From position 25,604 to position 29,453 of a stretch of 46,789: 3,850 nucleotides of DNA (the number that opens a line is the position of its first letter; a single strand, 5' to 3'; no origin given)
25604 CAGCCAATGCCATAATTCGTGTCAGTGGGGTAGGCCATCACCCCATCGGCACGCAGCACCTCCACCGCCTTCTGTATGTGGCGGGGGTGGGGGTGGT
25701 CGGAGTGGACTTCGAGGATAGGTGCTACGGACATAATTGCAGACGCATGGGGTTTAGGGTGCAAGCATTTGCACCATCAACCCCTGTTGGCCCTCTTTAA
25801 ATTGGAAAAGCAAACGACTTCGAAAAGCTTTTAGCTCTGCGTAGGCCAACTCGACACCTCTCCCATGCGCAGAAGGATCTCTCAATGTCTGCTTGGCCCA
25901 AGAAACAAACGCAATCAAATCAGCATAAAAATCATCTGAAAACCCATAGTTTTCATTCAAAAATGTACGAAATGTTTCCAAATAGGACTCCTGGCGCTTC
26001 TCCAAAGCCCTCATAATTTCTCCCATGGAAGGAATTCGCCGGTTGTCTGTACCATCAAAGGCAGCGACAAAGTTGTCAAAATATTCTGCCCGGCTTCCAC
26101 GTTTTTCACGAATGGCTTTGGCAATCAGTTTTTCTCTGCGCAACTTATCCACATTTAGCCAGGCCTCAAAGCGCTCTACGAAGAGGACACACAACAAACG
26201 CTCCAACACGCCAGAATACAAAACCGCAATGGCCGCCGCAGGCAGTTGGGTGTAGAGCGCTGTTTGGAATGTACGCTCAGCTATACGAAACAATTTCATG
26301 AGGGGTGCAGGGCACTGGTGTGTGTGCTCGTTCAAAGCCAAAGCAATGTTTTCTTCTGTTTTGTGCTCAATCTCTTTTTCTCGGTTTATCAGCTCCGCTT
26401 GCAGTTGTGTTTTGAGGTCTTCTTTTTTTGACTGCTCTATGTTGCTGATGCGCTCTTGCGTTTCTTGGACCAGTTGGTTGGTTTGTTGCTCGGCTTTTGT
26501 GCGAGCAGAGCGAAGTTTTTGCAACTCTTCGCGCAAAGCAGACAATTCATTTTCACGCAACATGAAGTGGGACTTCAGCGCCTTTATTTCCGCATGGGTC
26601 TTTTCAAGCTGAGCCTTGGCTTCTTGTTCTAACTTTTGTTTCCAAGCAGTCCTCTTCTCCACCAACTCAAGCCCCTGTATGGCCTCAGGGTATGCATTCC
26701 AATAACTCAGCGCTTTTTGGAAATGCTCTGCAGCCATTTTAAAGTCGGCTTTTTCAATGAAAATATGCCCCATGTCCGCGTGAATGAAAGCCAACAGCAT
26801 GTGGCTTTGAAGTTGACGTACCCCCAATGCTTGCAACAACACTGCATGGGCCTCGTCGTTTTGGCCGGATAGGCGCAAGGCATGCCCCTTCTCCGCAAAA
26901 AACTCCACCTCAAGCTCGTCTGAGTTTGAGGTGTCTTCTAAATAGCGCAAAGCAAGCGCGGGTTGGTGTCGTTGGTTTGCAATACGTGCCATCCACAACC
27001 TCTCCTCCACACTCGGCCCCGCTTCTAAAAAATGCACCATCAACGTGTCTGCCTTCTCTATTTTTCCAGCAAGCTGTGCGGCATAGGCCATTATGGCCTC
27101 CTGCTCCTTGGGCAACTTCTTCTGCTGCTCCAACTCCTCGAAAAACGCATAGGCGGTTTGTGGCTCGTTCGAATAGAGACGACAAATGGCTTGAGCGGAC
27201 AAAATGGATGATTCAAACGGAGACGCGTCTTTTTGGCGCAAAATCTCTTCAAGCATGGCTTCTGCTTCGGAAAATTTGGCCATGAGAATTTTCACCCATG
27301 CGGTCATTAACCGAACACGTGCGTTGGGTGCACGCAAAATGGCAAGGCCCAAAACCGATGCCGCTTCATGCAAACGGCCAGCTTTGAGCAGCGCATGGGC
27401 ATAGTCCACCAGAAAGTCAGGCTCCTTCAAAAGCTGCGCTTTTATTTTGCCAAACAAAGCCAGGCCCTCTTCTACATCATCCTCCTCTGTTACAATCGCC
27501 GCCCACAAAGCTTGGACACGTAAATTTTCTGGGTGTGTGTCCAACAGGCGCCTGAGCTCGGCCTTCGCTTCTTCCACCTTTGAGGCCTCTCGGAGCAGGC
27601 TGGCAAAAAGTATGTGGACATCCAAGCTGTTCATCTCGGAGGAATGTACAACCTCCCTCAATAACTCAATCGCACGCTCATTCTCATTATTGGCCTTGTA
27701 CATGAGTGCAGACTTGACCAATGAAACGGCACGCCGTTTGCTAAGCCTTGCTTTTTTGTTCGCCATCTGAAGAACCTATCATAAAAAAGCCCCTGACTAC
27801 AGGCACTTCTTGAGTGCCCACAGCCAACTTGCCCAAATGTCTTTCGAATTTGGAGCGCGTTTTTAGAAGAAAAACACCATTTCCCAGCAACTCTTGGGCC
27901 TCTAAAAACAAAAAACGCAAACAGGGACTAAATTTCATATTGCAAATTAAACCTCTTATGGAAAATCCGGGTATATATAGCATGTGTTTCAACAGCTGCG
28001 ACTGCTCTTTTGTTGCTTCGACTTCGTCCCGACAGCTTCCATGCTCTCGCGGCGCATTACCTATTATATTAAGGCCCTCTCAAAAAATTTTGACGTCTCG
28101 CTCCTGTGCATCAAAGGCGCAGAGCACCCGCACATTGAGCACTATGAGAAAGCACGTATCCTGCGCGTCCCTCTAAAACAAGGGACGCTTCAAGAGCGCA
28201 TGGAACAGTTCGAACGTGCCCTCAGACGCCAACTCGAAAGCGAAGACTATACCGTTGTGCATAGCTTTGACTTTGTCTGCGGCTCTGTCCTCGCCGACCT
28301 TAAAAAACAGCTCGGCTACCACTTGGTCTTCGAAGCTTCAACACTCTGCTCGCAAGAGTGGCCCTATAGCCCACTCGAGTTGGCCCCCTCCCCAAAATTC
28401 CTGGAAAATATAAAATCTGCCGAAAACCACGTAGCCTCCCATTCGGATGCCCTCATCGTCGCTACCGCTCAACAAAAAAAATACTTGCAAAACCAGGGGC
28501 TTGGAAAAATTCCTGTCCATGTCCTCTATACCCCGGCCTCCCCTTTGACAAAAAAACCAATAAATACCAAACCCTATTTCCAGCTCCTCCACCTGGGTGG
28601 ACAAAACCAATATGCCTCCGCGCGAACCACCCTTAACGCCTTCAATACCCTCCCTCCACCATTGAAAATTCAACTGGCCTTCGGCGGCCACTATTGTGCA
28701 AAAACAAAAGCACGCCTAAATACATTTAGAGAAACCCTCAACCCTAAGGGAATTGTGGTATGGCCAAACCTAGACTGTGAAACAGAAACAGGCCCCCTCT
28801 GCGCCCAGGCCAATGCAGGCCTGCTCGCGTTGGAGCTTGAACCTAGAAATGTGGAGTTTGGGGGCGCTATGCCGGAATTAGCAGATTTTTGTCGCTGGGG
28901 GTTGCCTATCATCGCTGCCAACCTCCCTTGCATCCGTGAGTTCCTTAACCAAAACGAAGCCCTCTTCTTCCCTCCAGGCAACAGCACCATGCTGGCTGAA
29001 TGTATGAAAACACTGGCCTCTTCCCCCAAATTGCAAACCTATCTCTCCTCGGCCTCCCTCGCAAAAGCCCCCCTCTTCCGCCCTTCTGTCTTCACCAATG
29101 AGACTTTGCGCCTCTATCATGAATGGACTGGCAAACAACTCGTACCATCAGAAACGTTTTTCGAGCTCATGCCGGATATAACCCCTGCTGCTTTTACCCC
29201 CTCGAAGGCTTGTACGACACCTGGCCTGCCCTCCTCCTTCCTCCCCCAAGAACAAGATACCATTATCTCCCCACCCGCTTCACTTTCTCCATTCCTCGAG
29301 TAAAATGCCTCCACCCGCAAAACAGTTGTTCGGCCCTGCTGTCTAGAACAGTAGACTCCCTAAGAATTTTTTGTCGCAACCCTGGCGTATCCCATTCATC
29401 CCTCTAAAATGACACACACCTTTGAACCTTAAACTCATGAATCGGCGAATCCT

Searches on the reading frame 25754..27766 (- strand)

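Call 19: search_protein_families(library=pfam, proteins=[window:25754-27766:-], max_evalue=0.00001)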
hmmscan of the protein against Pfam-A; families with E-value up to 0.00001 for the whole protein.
window:25754-27766:- (670 aa): 4 families
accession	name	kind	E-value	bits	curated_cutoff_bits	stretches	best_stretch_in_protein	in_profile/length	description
PF14559.12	TPR_19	-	3.8e-10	40.4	25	0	26-90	4-67/68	Tetratricopeptide repeat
PF12895.13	ANAPC3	-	7.6e-08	33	27.2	0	6-72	16-80/82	Anaphase-promoting complex, cyclosome, subunit 3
PF13181.12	TPR_8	-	1.5e-07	31.5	25.7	0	331-354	6-29/34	Tetratricopeptide repeat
PF13176.12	TPR_7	-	7e-06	26.2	27.9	0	332-354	5-29/36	Tetratricopeptide repeat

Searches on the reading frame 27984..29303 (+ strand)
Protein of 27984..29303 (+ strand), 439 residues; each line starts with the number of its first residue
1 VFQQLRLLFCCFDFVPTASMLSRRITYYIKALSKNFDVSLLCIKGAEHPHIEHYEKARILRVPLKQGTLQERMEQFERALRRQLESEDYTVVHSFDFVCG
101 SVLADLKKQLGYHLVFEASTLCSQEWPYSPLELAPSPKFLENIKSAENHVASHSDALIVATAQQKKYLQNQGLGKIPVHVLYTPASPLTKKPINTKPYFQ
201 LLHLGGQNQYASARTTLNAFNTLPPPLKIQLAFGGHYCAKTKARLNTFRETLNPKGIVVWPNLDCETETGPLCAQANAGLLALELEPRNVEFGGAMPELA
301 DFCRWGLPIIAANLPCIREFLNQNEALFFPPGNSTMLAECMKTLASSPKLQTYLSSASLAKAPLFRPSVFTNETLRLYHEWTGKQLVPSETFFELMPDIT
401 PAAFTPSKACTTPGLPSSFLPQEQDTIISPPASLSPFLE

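Call 19: search_protein_families(library=pfam, proteins=[window:27984-29303:+], max_evalue=0.00001)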
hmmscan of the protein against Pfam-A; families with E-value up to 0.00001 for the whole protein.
window:27984-29303:+ (439 aa): 2 families
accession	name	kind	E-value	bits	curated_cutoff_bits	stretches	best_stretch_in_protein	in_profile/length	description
PF13579.12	Glyco_trans_4_4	-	1.3e-10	42.3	29.7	1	23-181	5-155/158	Glycosyl transferase 4-like domain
PF13439.12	Glyco_transf_4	-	2e-08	34.9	28.5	1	23-184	6-165/170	Glycosyltransferase Family 4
